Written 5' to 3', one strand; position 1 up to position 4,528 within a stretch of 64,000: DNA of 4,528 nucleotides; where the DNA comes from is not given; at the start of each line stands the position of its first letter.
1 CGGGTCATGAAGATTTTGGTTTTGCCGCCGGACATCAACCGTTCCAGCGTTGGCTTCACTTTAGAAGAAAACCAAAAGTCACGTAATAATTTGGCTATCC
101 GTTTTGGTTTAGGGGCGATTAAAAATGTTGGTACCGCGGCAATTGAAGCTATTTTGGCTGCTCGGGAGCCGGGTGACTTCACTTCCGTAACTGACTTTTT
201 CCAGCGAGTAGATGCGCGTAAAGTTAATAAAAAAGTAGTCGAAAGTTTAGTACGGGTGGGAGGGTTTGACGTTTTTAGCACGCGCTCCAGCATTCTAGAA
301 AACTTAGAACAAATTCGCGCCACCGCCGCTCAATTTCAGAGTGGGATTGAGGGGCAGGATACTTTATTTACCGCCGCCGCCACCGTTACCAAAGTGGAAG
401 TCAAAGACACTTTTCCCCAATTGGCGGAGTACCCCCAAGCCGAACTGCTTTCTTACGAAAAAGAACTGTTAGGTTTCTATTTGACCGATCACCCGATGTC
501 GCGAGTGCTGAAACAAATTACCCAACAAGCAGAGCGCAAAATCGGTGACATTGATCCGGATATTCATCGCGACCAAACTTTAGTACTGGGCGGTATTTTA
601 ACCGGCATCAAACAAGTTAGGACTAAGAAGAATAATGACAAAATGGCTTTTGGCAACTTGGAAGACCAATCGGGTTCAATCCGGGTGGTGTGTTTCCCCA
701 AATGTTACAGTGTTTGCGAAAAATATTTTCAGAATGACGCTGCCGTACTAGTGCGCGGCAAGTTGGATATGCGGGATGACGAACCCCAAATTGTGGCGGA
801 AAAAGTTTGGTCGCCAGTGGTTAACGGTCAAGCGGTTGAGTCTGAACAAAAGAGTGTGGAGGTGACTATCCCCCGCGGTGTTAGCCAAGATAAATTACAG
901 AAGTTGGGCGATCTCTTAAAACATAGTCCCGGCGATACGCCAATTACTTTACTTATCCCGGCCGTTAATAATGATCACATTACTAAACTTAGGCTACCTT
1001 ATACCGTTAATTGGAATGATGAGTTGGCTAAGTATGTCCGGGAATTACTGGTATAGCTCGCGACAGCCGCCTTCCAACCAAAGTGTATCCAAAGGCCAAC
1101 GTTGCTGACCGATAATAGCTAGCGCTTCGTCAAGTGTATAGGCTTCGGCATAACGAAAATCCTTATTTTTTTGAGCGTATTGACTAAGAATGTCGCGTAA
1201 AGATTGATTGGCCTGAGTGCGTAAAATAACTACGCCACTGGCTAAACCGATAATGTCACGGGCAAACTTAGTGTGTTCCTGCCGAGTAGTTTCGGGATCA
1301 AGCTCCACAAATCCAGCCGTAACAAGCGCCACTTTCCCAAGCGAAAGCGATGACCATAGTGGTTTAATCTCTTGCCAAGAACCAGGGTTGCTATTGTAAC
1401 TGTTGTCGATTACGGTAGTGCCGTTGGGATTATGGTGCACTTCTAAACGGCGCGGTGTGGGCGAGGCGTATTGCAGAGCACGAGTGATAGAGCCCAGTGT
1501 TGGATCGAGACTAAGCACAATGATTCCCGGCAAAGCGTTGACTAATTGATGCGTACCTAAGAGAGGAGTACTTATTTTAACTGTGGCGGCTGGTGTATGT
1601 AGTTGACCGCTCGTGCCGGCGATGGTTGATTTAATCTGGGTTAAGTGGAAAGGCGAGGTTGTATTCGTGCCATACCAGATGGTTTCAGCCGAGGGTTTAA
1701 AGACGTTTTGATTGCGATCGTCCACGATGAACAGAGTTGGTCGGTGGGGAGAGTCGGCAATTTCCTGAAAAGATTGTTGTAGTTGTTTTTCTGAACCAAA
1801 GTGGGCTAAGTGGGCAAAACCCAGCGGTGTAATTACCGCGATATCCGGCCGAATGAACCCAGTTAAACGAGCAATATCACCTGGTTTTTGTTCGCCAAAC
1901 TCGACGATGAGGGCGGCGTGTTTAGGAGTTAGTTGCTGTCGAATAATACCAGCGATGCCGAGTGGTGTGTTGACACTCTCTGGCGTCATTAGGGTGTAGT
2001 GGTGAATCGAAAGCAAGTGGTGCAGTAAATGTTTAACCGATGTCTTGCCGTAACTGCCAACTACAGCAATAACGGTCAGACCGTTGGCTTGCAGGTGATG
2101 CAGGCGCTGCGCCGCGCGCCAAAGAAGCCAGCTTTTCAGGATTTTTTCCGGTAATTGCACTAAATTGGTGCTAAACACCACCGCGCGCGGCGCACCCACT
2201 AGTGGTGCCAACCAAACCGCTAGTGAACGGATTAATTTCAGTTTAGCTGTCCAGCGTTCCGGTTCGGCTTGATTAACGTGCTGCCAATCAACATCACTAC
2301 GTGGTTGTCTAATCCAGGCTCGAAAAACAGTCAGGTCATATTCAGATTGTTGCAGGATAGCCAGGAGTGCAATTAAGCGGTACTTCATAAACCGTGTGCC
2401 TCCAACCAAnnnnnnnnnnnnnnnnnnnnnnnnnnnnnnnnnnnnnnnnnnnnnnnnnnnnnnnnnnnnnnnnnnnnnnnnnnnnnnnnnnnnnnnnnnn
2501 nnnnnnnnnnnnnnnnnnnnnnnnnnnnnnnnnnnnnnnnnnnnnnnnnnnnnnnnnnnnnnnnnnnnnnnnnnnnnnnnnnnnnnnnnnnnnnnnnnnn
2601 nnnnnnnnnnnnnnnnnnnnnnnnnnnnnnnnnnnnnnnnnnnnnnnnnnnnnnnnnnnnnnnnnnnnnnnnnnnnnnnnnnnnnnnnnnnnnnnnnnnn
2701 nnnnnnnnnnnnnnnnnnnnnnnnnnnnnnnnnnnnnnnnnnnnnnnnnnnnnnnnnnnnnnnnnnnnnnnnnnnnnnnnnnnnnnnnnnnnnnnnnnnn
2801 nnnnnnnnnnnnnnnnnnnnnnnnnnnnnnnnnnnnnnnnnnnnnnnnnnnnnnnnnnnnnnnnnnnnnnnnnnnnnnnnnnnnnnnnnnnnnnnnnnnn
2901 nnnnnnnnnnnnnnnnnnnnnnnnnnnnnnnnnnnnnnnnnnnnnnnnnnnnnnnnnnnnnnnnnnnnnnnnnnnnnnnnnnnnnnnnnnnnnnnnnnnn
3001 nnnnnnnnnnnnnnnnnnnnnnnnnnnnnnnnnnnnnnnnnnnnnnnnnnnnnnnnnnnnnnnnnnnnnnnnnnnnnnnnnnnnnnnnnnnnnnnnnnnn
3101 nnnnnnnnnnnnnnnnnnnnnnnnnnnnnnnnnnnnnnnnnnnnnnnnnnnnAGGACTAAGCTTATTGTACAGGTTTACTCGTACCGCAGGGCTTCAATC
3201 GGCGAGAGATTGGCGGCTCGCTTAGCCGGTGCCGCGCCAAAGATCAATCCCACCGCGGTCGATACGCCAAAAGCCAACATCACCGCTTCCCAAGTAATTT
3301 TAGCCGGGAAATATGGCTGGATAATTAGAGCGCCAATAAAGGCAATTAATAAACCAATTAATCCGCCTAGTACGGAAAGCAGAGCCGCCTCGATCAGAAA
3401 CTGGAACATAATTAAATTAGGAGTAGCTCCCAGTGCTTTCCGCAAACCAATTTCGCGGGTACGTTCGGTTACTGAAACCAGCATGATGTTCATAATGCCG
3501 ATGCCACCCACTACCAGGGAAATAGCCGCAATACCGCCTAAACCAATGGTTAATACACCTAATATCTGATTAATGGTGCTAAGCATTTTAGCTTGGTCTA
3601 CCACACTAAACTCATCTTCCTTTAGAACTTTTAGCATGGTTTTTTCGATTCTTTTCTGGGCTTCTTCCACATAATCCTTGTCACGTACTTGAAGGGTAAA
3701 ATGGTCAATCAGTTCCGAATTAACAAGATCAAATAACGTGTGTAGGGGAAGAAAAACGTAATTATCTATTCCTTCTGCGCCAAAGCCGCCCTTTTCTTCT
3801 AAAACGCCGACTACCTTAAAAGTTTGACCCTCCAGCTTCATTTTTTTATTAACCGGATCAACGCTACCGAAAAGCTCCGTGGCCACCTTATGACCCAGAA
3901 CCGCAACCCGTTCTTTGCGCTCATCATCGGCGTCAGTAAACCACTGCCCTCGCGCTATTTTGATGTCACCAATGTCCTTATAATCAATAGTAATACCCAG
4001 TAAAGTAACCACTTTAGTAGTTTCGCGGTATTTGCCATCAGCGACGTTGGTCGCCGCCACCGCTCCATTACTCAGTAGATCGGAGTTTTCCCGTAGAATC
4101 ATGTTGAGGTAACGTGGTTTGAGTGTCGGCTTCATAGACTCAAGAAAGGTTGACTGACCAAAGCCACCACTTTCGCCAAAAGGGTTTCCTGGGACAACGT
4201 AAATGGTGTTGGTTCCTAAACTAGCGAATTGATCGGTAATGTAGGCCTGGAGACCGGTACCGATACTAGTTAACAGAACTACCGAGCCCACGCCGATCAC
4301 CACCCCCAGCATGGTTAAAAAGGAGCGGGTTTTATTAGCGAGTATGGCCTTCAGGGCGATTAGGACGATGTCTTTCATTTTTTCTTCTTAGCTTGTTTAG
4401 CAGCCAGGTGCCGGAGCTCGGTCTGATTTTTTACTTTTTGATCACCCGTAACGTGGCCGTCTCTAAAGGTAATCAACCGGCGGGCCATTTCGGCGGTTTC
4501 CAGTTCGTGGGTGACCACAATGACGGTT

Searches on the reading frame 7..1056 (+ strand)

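Call 55: search_protein_families(library=pfam, proteins=[window:7-1056:+], max_evalue=0.0001)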
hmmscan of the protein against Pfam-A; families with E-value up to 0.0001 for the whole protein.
window:7-1056:+ (349 aa): 2 families
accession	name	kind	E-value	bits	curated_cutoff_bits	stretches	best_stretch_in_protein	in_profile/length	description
PF14579.12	HHH_6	-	4.6e-28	97.7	25.6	1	3-93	2-87/90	Helix-hairpin-helix motif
PF01336.31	tRNA_anti-codon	-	1.1e-12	48.2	27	1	204-267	7-72/75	OB-fold nucleic acid binding domain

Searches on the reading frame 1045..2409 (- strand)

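Call 55: search_protein_families(library=pfam, proteins=[window:1045-2409:-], max_evalue=0.0001)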
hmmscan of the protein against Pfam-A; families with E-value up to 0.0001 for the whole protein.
window:1045-2409:- (454 aa): 2 families
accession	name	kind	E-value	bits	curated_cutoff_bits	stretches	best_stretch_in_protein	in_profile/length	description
PF08245.18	Mur_ligase_M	-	2.4e-26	93.4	24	1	116-298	1-199/200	Mur ligase middle domain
PF02875.26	Mur_ligase_C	-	6.5e-07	30.7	28.4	1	320-430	1-108/127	Mur ligase, glutamate ligase domain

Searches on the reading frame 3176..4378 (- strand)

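Call 55: search_protein_families(library=pfam, proteins=[window:3176-4378:-], max_evalue=0.0001)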
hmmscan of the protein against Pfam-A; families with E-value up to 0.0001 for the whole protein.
window:3176-4378:- (400 aa): 2 families
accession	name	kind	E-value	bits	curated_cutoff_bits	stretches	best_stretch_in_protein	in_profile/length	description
PF12704.14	MacB_PCD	-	5.1e-44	151.5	27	1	19-246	1-206/207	MacB-like periplasmic core domain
PF02687.27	FtsX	-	1.6e-20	73.8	25.5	1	283-393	3-120/120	FtsX-like permease C-terminal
